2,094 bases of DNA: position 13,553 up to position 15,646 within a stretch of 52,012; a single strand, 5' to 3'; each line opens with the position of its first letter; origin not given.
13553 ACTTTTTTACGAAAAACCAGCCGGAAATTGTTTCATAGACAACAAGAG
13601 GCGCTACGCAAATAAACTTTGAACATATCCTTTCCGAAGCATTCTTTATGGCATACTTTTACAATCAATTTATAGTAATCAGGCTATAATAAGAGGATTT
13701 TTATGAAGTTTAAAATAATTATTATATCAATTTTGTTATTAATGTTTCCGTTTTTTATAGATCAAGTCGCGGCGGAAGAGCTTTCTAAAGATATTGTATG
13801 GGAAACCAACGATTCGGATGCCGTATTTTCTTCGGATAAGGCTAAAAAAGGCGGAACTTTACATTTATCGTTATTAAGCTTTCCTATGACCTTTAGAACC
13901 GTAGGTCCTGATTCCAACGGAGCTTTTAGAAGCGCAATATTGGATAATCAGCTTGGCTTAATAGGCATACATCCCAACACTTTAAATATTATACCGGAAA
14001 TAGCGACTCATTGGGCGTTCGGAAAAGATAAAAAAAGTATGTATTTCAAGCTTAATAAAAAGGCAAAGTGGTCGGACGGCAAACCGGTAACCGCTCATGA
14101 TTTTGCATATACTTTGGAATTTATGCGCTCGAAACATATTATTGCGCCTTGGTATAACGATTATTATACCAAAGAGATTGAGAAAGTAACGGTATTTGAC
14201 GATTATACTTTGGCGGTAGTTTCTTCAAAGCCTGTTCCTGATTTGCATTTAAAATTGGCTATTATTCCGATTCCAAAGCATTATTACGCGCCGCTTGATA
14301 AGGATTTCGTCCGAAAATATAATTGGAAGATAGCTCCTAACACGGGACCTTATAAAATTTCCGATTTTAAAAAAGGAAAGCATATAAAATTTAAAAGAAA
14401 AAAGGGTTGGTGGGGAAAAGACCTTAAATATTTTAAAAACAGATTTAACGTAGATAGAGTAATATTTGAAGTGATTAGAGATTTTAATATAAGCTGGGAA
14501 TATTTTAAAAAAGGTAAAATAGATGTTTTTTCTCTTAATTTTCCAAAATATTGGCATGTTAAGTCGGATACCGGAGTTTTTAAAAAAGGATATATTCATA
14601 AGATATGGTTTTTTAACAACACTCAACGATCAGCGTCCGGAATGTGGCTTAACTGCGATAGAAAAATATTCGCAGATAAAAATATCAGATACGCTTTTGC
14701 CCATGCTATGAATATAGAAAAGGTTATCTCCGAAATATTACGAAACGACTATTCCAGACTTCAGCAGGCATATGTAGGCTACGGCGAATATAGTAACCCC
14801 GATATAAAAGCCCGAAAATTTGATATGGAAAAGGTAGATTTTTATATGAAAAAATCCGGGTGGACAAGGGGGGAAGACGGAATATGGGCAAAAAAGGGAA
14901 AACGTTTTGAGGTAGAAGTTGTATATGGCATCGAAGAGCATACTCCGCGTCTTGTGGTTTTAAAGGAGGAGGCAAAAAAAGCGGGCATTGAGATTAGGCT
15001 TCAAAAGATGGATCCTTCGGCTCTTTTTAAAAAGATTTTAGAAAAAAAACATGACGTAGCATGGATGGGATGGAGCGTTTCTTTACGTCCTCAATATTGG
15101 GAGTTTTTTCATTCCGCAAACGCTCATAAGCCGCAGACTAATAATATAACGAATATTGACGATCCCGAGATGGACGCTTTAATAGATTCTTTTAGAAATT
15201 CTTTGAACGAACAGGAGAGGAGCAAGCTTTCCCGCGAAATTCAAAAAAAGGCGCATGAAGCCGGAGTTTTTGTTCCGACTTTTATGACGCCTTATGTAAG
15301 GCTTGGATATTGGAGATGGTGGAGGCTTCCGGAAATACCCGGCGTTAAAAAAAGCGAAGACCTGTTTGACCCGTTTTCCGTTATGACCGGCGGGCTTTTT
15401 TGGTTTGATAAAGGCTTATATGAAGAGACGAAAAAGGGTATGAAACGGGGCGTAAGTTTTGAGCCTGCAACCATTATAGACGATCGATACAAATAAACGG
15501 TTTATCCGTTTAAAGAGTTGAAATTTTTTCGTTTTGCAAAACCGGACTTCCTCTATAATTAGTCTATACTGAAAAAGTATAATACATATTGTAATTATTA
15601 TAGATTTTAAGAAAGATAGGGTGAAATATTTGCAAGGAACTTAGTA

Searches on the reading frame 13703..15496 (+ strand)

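Call 66: search_protein_families(library=pfam, proteins=[window:13703-15496:+], max_evalue=0.00001)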
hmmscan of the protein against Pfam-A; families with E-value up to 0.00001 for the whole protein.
window:13703-15496:+ (597 aa): 1 family
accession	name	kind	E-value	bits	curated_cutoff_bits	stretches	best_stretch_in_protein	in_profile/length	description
PF00496.27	SBP_bac_5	-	1.9e-57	195.5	32.4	1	96-462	2-351/368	Bacterial extracellular solute-binding proteins, family 5 Middle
